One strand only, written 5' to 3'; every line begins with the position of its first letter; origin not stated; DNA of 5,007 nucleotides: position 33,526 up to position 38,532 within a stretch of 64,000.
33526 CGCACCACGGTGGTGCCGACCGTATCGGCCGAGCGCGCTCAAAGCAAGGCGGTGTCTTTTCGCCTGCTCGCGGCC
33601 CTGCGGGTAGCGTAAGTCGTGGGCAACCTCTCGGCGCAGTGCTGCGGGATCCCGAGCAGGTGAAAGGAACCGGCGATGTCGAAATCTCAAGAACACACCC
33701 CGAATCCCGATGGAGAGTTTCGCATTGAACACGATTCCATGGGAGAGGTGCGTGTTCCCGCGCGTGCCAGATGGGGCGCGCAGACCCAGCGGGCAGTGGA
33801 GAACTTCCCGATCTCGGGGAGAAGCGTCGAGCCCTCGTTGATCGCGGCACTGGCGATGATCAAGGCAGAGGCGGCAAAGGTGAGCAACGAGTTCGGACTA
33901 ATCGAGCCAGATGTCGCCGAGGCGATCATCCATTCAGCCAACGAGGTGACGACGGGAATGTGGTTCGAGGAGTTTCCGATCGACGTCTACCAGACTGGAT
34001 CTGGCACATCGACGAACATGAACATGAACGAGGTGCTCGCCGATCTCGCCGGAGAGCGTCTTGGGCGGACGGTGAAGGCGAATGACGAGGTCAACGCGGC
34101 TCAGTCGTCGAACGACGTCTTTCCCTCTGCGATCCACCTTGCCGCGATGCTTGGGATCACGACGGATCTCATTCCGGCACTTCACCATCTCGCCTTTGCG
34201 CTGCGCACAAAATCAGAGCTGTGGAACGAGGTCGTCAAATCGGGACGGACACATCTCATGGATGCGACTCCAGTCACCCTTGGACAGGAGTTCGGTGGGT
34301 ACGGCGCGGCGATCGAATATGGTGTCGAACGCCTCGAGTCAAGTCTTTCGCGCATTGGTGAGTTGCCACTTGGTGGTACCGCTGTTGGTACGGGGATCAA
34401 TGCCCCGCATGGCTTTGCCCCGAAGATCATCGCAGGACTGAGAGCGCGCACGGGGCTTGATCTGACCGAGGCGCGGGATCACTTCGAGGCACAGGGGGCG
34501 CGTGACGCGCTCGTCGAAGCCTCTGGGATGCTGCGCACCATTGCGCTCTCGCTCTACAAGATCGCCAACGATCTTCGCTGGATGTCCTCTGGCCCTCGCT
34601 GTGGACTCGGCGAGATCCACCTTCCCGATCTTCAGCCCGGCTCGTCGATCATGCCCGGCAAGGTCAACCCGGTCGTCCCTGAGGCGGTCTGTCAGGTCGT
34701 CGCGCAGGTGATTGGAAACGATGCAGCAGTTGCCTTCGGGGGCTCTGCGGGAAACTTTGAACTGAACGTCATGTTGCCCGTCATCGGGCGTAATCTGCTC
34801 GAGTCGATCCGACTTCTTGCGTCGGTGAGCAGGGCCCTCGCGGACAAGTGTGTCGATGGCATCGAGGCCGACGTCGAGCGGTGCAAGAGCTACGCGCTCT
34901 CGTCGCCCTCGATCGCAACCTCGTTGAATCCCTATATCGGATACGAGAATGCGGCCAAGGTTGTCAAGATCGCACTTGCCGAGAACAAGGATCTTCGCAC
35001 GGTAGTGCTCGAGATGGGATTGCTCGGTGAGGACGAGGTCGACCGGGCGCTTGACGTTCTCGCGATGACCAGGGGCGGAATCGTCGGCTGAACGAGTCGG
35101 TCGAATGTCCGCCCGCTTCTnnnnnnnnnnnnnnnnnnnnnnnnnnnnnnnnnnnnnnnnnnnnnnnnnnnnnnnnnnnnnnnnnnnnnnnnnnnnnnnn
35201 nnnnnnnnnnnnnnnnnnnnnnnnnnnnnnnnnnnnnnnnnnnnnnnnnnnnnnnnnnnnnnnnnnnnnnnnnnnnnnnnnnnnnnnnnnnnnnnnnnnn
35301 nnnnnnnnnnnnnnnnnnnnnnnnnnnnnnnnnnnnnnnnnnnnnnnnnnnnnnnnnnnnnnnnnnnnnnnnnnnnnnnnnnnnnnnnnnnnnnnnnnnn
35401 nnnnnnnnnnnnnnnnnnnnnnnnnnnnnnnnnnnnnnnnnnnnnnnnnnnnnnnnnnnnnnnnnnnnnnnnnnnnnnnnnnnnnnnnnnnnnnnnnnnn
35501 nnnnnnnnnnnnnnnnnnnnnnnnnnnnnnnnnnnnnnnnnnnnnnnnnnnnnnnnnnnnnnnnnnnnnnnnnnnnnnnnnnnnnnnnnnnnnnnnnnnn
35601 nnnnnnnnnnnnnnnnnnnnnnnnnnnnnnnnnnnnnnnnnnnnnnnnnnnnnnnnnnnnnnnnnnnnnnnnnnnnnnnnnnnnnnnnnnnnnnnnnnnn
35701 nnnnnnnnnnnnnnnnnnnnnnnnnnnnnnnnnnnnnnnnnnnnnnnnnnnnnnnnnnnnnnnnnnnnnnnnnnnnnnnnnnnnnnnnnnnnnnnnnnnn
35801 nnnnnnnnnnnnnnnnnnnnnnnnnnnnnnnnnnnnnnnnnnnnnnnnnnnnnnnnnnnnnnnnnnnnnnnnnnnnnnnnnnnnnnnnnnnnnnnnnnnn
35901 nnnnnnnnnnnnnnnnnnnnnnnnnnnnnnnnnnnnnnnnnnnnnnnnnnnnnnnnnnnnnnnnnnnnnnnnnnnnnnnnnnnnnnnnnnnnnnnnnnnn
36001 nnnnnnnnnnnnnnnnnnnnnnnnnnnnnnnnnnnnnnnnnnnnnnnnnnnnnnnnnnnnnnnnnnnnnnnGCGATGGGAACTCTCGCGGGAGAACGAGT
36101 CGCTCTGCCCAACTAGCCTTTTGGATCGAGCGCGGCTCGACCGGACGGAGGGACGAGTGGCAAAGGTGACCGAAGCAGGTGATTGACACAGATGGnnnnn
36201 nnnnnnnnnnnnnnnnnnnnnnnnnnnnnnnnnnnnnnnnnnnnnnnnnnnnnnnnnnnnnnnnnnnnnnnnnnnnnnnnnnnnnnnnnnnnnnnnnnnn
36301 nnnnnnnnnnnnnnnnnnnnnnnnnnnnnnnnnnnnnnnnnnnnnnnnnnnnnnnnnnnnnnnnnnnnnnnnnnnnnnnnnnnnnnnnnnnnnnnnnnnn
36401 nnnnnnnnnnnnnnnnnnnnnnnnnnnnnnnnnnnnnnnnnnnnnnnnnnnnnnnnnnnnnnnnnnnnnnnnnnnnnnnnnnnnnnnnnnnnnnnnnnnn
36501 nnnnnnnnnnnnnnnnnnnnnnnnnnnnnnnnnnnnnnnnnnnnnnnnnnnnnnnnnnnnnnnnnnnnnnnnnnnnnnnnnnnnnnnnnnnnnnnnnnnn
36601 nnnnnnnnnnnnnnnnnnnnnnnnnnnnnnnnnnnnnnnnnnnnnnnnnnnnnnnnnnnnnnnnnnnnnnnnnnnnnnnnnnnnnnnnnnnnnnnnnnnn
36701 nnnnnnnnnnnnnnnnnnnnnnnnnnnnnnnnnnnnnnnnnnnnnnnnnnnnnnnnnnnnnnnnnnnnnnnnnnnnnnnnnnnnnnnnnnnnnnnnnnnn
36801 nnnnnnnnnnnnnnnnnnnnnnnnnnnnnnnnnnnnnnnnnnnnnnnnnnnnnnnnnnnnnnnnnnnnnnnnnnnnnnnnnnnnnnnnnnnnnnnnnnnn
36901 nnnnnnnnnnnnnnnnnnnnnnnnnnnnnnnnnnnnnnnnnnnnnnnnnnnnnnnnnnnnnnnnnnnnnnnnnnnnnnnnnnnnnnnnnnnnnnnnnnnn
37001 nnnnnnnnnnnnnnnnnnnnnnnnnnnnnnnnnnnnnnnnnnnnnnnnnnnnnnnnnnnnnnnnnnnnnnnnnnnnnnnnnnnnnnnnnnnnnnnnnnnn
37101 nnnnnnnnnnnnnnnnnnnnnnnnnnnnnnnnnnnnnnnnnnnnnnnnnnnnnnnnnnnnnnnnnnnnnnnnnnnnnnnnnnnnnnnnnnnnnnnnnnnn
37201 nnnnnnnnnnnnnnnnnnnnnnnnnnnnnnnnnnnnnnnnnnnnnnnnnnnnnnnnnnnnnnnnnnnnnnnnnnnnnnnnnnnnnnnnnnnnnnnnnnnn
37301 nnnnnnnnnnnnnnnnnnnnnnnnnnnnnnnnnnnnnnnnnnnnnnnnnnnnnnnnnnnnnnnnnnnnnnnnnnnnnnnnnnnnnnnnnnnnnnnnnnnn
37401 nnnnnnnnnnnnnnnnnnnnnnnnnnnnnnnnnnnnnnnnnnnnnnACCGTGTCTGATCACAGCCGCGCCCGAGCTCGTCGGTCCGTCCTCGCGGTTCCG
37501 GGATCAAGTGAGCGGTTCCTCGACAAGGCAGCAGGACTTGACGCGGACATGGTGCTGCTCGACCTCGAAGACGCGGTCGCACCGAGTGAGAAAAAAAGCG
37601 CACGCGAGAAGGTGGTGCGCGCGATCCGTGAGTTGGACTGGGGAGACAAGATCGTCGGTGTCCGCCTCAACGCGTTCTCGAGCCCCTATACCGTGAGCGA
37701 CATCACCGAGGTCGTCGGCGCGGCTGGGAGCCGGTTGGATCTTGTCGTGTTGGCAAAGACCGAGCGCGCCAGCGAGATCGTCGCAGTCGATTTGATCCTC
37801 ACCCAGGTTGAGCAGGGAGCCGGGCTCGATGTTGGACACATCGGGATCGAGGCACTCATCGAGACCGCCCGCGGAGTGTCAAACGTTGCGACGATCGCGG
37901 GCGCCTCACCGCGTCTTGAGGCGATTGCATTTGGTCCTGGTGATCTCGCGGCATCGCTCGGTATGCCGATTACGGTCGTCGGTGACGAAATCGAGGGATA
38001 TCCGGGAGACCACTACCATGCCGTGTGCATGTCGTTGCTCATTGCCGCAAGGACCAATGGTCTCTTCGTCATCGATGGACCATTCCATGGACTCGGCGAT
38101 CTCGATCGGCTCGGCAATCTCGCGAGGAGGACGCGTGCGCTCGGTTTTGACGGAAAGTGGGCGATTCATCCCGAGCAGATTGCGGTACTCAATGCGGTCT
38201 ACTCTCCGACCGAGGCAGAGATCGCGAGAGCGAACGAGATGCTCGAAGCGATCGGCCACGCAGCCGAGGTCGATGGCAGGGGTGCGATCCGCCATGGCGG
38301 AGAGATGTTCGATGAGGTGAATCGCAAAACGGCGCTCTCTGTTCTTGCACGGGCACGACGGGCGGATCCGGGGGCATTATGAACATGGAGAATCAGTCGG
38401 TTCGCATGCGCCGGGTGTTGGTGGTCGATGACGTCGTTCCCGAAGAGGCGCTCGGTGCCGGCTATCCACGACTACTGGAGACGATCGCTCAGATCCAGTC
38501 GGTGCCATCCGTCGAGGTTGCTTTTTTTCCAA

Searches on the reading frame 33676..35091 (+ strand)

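Call 89: search_protein_families(library=pfam, proteins=[window:33676-35091:+], max_evalue=0.0001)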
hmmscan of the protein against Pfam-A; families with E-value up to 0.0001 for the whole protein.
window:33676-35091:+ (471 aa): 2 families
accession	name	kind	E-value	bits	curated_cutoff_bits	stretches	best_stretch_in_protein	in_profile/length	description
PF00206.25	Lyase_1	-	1.9e-89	300.6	27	1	23-347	1-312/312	Lyase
PF10415.14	FumaraseC_C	-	3.2e-19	69.5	32.5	1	413-466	1-54/54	Fumarase C C-terminus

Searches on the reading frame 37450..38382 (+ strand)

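Call 89: search_protein_families(library=pfam, proteins=[window:37450-38382:+], max_evalue=0.0001)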
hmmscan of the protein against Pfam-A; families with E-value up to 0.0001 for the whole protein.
window:37450-38382:+ (310 aa): 3 families
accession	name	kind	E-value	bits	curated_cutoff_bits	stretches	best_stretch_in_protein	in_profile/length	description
PF03328.21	HpcH_HpaI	-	1.1e-40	139.8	25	1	11-241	1-221/221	HpcH/HpaI aldolase/citrate lyase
PF15617.12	C-C_Bond_Lyase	-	1.9e-07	31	28.4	0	229-267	246-284/320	C-C_Bond_Lyase of the TIM-Barrel fold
PF22484.2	DUF6986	-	2.1e-05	24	27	1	99-272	167-352/408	Domain of unknown function (DUF6986)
